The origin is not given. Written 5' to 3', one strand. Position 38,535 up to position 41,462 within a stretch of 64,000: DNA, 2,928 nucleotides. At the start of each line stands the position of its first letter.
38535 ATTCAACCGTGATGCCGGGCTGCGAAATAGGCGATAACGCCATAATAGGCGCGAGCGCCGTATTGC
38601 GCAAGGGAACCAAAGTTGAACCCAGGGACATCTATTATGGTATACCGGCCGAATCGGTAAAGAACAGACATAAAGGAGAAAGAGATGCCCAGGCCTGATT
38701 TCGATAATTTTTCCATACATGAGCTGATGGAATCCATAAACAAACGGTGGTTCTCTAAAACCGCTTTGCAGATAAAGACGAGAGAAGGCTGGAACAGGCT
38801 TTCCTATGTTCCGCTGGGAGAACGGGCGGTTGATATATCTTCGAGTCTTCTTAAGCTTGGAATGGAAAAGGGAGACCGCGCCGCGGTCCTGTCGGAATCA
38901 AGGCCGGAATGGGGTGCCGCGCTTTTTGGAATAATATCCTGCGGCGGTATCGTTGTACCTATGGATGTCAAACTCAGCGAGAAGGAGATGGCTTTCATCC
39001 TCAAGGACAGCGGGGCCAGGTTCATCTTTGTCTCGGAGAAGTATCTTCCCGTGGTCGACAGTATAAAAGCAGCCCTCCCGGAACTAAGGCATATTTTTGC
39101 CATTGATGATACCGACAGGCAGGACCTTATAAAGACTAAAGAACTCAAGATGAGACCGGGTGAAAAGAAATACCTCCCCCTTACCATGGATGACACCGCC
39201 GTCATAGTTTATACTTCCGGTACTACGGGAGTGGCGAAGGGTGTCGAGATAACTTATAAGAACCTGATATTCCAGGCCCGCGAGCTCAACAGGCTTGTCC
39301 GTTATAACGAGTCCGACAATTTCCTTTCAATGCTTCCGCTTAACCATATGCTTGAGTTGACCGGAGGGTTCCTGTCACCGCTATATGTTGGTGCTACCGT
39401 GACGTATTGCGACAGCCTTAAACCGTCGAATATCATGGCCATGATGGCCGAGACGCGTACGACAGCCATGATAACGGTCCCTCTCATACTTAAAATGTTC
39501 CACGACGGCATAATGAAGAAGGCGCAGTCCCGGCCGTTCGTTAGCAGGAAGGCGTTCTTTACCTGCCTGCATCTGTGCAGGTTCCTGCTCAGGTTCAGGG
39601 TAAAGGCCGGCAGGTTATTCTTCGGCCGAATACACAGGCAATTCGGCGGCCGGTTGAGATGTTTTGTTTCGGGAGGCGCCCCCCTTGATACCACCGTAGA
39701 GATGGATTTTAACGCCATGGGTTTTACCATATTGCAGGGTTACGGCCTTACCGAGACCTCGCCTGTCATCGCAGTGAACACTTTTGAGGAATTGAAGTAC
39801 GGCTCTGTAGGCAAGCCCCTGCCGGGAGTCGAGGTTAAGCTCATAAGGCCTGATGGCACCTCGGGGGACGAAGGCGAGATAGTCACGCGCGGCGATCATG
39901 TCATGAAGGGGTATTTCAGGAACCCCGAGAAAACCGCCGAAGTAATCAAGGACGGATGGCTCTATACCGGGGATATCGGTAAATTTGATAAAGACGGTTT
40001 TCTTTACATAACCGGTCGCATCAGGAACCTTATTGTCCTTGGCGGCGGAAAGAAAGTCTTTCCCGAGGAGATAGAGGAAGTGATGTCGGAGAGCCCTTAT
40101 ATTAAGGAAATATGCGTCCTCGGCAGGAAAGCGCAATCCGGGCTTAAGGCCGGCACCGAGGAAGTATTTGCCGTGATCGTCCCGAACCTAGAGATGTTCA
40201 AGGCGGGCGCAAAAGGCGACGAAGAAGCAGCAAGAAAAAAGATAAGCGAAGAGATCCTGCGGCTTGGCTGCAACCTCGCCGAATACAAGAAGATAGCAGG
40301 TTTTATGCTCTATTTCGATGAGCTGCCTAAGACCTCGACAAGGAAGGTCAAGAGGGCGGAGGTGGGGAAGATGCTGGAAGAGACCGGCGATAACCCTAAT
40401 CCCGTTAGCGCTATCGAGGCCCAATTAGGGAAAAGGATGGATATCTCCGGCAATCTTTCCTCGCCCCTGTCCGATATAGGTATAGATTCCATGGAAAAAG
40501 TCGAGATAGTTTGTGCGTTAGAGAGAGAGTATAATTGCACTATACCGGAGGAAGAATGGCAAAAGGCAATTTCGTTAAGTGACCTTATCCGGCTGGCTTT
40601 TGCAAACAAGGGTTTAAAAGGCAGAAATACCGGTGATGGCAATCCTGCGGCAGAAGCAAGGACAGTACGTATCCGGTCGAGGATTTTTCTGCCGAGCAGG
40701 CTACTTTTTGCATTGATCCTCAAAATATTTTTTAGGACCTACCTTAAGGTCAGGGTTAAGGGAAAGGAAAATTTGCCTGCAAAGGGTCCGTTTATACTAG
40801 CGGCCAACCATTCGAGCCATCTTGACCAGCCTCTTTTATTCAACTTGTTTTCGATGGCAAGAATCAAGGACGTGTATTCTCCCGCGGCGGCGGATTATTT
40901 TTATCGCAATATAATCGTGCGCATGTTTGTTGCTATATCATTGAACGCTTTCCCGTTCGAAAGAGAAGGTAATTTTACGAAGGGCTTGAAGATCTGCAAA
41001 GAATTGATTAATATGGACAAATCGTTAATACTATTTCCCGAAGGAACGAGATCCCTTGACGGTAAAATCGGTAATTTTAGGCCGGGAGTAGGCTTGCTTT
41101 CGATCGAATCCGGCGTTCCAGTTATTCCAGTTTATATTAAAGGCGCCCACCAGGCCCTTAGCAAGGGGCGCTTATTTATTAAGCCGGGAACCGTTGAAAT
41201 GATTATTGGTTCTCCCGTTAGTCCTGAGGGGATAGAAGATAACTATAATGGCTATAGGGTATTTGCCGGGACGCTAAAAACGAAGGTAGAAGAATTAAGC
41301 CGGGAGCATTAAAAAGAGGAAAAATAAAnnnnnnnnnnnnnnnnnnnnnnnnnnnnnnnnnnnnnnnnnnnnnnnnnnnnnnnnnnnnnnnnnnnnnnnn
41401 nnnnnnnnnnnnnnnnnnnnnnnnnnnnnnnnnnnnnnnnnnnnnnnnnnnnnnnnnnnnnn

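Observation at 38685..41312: ElbD-like FAAL-ACP-LPLAT tri-domain protein lacking a reductase domain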

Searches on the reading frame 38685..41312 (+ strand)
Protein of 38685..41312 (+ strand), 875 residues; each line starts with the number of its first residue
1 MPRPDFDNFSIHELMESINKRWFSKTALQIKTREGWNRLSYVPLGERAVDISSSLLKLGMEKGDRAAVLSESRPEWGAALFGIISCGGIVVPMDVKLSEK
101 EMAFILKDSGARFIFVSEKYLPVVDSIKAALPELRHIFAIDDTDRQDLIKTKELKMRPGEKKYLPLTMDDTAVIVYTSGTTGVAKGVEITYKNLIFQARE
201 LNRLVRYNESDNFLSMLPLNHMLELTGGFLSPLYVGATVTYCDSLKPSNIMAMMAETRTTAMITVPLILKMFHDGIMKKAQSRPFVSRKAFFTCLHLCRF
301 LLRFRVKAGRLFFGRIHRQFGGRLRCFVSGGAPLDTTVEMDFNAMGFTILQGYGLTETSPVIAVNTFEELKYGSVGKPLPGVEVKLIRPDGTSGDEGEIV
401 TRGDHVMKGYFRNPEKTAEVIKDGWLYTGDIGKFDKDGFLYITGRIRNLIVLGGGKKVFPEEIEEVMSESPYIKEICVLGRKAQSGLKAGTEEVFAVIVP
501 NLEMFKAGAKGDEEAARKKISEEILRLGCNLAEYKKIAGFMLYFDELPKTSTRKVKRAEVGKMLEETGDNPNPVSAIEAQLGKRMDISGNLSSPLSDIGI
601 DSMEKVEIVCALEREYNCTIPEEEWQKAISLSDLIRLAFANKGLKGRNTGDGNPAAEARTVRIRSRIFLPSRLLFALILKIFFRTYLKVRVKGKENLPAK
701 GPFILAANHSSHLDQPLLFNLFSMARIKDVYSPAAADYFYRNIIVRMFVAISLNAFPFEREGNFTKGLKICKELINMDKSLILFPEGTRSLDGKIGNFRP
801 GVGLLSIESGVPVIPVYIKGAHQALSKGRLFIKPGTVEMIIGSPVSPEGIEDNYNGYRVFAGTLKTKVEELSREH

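Call 5: search_protein_families(library=pfam, proteins=[window:38685-41312:+], max_evalue=0.01)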
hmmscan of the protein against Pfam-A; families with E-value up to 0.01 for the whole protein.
window:38685-41312:+ (875 aa): 5 families
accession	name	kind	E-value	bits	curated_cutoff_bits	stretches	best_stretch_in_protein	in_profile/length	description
PF00501.34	AMP-binding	-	2.2e-79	267.4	29.9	1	23-411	9-384/384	AMP-binding enzyme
PF01553.26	Acyltransferase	-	6.2e-24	84.7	23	1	688-819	1-132/132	Acyltransferase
PF00550.31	PP-binding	-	1.5e-05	25.6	20.8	1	589-636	18-65/67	Phosphopantetheine attachment site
PF13193.12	AMP-binding_C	-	7.2e-05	24.1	24.5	1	462-554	1-76/76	AMP-binding enzyme C-terminal domain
PF23562.2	AMP-binding_C_3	-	0.0002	22.2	20.8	1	449-565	3-113/124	AMP-binding enzyme C-terminal domain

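Call 6: search_protein_families(library=ncbifam, proteins=[window:38685-41312:+], max_evalue=0.01)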
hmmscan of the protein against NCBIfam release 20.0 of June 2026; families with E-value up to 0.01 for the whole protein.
window:38685-41312:+ (875 aa): 114 families (the best 25 are shown)
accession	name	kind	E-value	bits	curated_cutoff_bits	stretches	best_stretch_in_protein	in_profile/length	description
NF004837.0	PRK06187.1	subfamily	1.5e-99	333.6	476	2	323-566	287-524/531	long-chain-fatty-acid--CoA ligase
NF005307.0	PRK06839.1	equivalog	3.3e-73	247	748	2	324-564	266-493/496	o-succinylbenzoate--CoA ligase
NF006386.0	PRK08633.1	equivalog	5.2e-71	239.7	1221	3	319-454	895-1049/1147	acyl-[ACP]--phospholipid O-acyltransferase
NF005702.0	PRK07514.1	subfamily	1.1e-69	235.2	558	2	316-558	264-494/506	malonyl-CoA synthase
NF004114.0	PRK05605.1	equivalog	3e-69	233.8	766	3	325-567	341-572/575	long-chain-fatty-acid--CoA ligase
NF052269.1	Staph_lig_FadD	equivalog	2.4e-67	227.4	650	2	324-567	267-496/499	long-chain-fatty-acid--CoA ligase FadD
NF002966.0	PRK03640.1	equivalog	3.5e-67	227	556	2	319-565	251-481/483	o-succinylbenzoate--CoA ligase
NF005801.1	PRK07656.1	equivalog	1.9e-66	224.7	657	2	11-275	3-270/500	FadD3 family acyl-CoA ligase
NF009233.0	PRK12583.1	subfamily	7.3e-65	219.4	832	2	348-560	345-546/558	fatty acid CoA ligase family protein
NF006181.0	PRK08314.1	subfamily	6.2e-60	203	705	3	324-556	321-546/563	long-chain-fatty-acid--CoA ligase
NF006182.0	PRK08316.1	subfamily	6.7e-59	199.7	663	2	10-267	12-269/523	fatty acyl-CoA synthetase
TIGR01923.1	menE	equivalog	1.2e-58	199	330.15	2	323-482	225-383/442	o-succinylbenzoate--CoA ligase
TIGR03098.1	ligase_PEP_1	hypoth_equivalog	6.9e-58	196.4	592.35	2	11-278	2-272/517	acyl-CoA ligase (AMP-forming), exosortase A system-associated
NF004758.0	PRK06087.1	equivalog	1.1e-56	192.5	736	2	324-483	305-469/548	medium-chain fatty-acid--CoA ligase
NF006523.0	PRK08974.1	equivalog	9e-56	189.1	884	3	323-560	326-549/561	long-chain-fatty-acid--CoA ligase FadD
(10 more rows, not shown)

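Call 10: find_homologous_proteins(query=window:38685-41312:+, max_evalue=1e-10)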
Query window:38685-41312:+ (875 aa): 7999 proteins with E <= 1e-10 among 8000 candidates; the best 120 are listed.
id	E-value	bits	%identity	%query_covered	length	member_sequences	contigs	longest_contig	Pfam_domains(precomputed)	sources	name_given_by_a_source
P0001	0.0e+0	1719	86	100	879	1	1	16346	PF00501.35,PF23562.3,PF13193.13,PF01553.27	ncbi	-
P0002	0.0e+0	1236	97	64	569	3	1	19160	PF00501.35,PF13193.13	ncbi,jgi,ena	ncbi:MAG: AMP-binding protein [Candidatus Omnitrophota bacterium]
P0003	0.0e+0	1226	64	97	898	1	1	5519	PF00550.32,PF00501.35,PF23562.3,PF13193.13,PF01553.27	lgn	-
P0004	0.0e+0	1037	79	65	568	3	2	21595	PF00501.35,PF23562.3,PF13193.13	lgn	-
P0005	0.0e+0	1036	79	64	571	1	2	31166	PF00501.35,PF13193.13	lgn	-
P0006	0.0e+0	1036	79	64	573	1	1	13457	PF00501.35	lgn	-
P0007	0.0e+0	1033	79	65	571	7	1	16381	PF00501.35,PF23562.3,PF13193.13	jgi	-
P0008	0.0e+0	1032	79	64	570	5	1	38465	PF00501.35,PF23562.3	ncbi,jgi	ncbi:MAG: AMP-binding protein [Candidatus Omnitrophota bacterium]|jgi:long-chain acyl-CoA synthetase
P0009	0.0e+0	1021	79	64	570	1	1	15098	PF00501.35,PF23562.3,PF13193.13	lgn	-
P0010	0.0e+0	1016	77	65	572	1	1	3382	PF00501.35,PF23562.3,PF13193.13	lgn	-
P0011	0.0e+0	1014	77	65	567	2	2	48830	PF00501.35,PF13193.13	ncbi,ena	-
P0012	4.7e-296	1003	76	65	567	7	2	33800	PF00501.35,PF13193.13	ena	-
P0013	1.0e-294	998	76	64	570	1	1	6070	PF00501.35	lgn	-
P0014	2.0e-293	994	75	65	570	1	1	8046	PF00501.35,PF13193.13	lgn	-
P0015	1.4e-287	975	50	99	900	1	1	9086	PF00550.32,PF00501.35,PF13193.13,PF01553.27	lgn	-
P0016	2.7e-285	967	52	97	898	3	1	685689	PF00550.32,PF00501.35,PF01553.27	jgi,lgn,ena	-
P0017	5.0e-285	966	51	100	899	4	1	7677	PF00550.32,PF00501.35,PF13193.13,PF01553.27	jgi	-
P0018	1.0e-281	955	52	98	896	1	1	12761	PF00550.32,PF00501.35,PF01553.27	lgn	-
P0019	1.5e-280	951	50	100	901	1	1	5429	PF00550.32,PF00501.35,PF13193.13,PF01553.27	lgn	-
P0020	8.5e-280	949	51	100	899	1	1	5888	PF00550.32,PF00501.35,PF13193.13,PF01553.27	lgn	-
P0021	3.6e-279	947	50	97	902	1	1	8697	PF00550.32,PF00501.35,PF13193.13,PF01553.27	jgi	jgi:long-chain acyl-CoA synthetase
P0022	3.2e-278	944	51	98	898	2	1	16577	PF00550.32,PF00501.35,PF01553.27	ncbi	-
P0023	8.1e-277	939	50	98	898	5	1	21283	PF00550.32,PF00501.35,PF13193.13,PF01553.27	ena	-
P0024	2.9e-276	937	49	98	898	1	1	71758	PF00550.32,PF00501.35,PF13193.13,PF01553.27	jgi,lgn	jgi:long-chain acyl-CoA synthetase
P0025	4.5e-276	937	49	100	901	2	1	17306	PF00550.32,PF00501.35,PF13193.13,PF01553.27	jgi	-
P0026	8.2e-276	936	49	100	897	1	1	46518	PF00550.32,PF00501.35,PF13193.13,PF01553.27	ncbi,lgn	-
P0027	1.3e-275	935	49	100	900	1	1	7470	PF00550.32,PF00501.35,PF01553.27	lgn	-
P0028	2.7e-275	934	49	100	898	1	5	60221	PF00550.32,PF00501.35,PF13193.13,PF01553.27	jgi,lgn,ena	jgi:long-chain acyl-CoA synthetase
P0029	3.7e-275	933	50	100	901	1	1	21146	PF00550.32,PF00501.35,PF01553.27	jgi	jgi:long-chain acyl-CoA synthetase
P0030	4.6e-275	933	50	100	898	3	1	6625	PF00550.32,PF00501.35,PF01553.27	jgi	jgi:long-chain acyl-CoA synthetase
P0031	4.9e-275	933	49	100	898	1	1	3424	PF00550.32,PF00501.35,PF01553.27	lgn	-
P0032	1.1e-273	929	51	99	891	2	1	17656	PF00550.32,PF00501.35,PF01553.27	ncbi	ncbi:MAG: AMP-binding protein, partial [Candidatus Omnitrophota bacterium]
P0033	1.2e-273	928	50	100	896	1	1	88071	PF00550.32,PF00501.35,PF01553.27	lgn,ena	-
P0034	1.9e-273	928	49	100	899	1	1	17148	PF00550.32,PF00501.35,PF13193.13,PF01553.27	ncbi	-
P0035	2.3e-273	928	49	98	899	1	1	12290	PF00550.32,PF00501.35,PF23562.3,PF13193.13,PF01553.27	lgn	-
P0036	7.8e-273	926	50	98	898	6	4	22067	PF00550.32,PF00501.35,PF01553.27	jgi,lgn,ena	-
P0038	3.8e-272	923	48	100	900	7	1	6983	PF00550.32,PF00501.35,PF13193.13,PF01553.27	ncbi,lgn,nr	ncbi:MAG: AMP-binding protein [Candidatus Omnitrophica bacterium]|nr:AMP-binding protein [Candidatus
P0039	7.5e-272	923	49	98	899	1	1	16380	PF00550.32,PF00501.35,PF01553.27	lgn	-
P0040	1.3e-271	922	48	100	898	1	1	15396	PF00550.32,PF00501.35,PF01553.27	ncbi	ncbi:MAG: AMP-binding protein [Deltaproteobacteria bacterium]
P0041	4.7e-271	920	50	98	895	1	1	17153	PF00550.32,PF00501.35,PF23562.3,PF13193.13,PF01553.27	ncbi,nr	ncbi:MAG: AMP-binding protein [Candidatus Omnitrophica bacterium]|nr:AMP-binding protein [Candidatus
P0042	1.2e-270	919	48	100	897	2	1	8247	PF00550.32,PF00501.35,PF23562.3,PF13193.13,PF01553.27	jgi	-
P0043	4.3e-270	917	48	99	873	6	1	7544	PF00550.32,PF00501.35,PF23562.3,PF13193.13,PF01553.27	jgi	-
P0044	1.2e-269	915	50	98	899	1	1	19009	PF00550.32,PF00501.35,PF01553.27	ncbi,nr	ncbi:MAG: AMP-binding protein [Candidatus Omnitrophica bacterium]|nr:AMP-binding protein [Candidatus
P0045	2.2e-268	911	48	99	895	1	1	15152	PF00550.32,PF00501.35,PF13193.13,PF01553.27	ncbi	-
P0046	4.4e-268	910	48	99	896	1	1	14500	PF00550.32,PF00501.35,PF23562.3,PF13193.13,PF01553.27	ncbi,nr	ncbi:MAG: AMP-binding protein [Candidatus Omnitrophica bacterium]|nr:AMP-binding protein [Candidatus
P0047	3.0e-265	901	49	97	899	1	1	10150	PF00550.32,PF00501.35,PF13193.13,PF01553.27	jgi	-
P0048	3.8e-265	900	49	94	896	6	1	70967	PF00550.32,PF00501.35,PF13193.13,PF01553.27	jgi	-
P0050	1.1e-263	895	49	97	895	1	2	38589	PF00550.32,PF00501.35,PF13193.13,PF01553.27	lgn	-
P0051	1.5e-261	888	48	99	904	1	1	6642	PF00550.32,PF00501.35,PF13193.13,PF01553.27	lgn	-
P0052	4.7e-261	887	47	99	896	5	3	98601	PF00550.32,PF00501.35,PF13193.13,PF01553.27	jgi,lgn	-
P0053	1.6e-259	882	48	99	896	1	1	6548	PF00550.32,PF00501.35,PF23562.3,PF13193.13,PF01553.27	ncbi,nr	ncbi:MAG: AMP-binding protein [Candidatus Omnitrophica bacterium]|nr:AMP-binding protein [Candidatus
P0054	1.7e-259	882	48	96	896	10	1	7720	PF00550.32,PF00501.35,PF13193.13,PF01553.27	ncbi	-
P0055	6.2e-258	877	47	99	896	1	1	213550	PF00550.32,PF00501.35,PF13193.13,PF01553.27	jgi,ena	-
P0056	4.1e-256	870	47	97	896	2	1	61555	PF00550.32,PF00501.35,PF13193.13,PF01553.27,PF23297.2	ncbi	-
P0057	9.1e-253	859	47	99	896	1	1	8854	PF00550.32,PF00501.35,PF01553.27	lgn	-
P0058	6.3e-252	857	48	99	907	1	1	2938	PF00550.32,PF00501.35,PF23562.3,PF13193.13,PF01553.27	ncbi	ncbi:MAG: AMP-binding protein [bacterium]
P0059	3.0e-251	854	46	99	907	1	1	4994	PF00550.32,PF00501.35,PF13193.13,PF01553.27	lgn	-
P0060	2.8e-249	848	47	98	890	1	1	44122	PF00550.32,PF00501.35,PF23562.3,PF13193.13,PF01553.27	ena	-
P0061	2.6e-248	845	46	100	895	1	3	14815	PF00550.32,PF00501.35,PF13193.13,PF01553.27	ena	-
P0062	1.9e-246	839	46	97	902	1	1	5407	PF00550.32,PF00501.35,PF13193.13,PF01553.27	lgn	-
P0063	3.3e-240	818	44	99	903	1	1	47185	PF00550.32,PF00501.35,PF01553.27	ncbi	ncbi:MAG: AMP-binding protein [Candidatus Omnitrophota bacterium]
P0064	5.6e-236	804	44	99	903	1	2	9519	PF00550.32,PF00501.35,PF01553.27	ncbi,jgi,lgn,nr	ncbi:MAG: AMP-binding protein [Candidatus Omnitrophica bacterium]|nr:AMP-binding protein [Candidatus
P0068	9.7e-226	770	60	64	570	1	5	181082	PF00501.35,PF13193.13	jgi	-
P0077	8.9e-222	757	44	99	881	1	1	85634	PF00550.32,PF00501.35,PF13193.13,PF01553.27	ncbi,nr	ncbi:MAG: AMP-binding protein [Candidatus Wallbacteria bacterium]|nr:AMP-binding protein [Candidatus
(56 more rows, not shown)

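Call 11: find_encoding_contigs(protein=P0002, flank=10000, max_places=3)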
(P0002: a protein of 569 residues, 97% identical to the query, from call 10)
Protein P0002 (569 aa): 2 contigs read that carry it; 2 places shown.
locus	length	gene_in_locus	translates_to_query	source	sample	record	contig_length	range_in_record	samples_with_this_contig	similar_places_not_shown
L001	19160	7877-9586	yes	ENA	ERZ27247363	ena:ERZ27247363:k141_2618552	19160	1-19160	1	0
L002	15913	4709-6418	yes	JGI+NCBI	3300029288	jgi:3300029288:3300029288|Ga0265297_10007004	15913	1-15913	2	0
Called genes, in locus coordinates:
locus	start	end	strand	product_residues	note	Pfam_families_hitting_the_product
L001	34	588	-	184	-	PF00499:Oxidored_q3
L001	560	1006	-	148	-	PF25160:LdpA_Fe-S-bd (faint), PF00037:Fer4 (weak), PF12797:Fer4_2 (faint), PF13237:Fer4_10 (faint), PF14697:Fer4_21, PF12838:Fer4_7, PF13187:Fer4_9 (weak), PF00037:Fer4, +2 more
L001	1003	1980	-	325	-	PF00146:NADHdh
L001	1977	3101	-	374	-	PF00346:Complex1_49kDa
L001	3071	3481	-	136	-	PF00329:Complex1_30kDa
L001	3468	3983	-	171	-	PF01058:Oxidored_q6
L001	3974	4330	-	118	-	PF00507:Oxidored_q4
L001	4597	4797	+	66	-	PF00313:CSD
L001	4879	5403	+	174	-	PF00293:NUDIX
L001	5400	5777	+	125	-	-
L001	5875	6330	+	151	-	PF22381:Staph_reg_Sar_Rot (weak), PF12802:MarR_2, PF01047:MarR, PF13463:HTH_27 (weak)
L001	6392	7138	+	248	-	PF00561:Abhydrolase_1, PF02129:Peptidase_S15, PF12146:Hydrolase_4, PF12697:Abhydrolase_6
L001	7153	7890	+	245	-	PF25084:LbH_EIF2B (faint), PF00132:Hexapep, PF14602:Hexapep_2 (weak)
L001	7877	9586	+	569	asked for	PF00501:AMP-binding, PF13193:AMP-binding_C (faint)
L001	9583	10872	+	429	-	PF02310:B12-binding, PF04055:Radical_SAM, PF13282:DUF4070 (faint)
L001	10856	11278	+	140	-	-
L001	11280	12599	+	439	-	PF02310:B12-binding, PF04055:Radical_SAM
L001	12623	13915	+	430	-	PF02310:B12-binding (weak), PF04055:Radical_SAM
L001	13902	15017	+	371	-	-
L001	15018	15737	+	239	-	-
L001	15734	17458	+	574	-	PF03321:GH3, PF23571:GH3_M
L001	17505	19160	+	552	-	?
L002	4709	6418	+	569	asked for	PF00501:AMP-binding, PF13193:AMP-binding_C (faint)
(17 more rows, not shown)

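Call 12: find_encoding_contigs(protein=P0001, flank=10000, max_places=3)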
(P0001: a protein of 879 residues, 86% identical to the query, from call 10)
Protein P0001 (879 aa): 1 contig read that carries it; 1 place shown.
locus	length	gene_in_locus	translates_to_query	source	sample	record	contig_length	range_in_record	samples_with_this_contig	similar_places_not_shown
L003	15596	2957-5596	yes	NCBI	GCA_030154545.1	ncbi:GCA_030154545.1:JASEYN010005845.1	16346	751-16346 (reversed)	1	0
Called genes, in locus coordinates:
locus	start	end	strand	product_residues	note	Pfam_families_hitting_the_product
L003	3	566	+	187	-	?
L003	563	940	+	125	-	-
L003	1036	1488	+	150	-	PF22381:Staph_reg_Sar_Rot (weak), PF01047:MarR, PF12802:MarR_2, PF13463:HTH_27 (faint)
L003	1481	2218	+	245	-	PF12146:Hydrolase_4, PF00561:Abhydrolase_1, PF12697:Abhydrolase_6, PF02129:Peptidase_S15 (weak)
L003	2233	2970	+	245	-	PF25084:LbH_EIF2B (faint), PF00132:Hexapep, PF14602:Hexapep_2 (weak)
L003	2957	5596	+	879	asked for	PF00501:AMP-binding, PF13193:AMP-binding_C (faint), PF23562:AMP-binding_C_3 (faint), PF01553:Acyltransferase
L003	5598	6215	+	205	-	PF01066:CDP-OH_P_transf (faint)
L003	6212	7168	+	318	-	PF01148:CTP_transf_1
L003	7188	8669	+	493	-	-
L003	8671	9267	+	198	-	-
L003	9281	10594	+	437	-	PF27533:CapK_C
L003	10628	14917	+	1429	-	PF01869:BcrAD_BadFG, PF02782:FGGY_C (faint), PF01869:BcrAD_BadFG, PF09989:DUF2229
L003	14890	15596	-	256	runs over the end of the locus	PF01503:PRA-PH (faint), PF03819:MazG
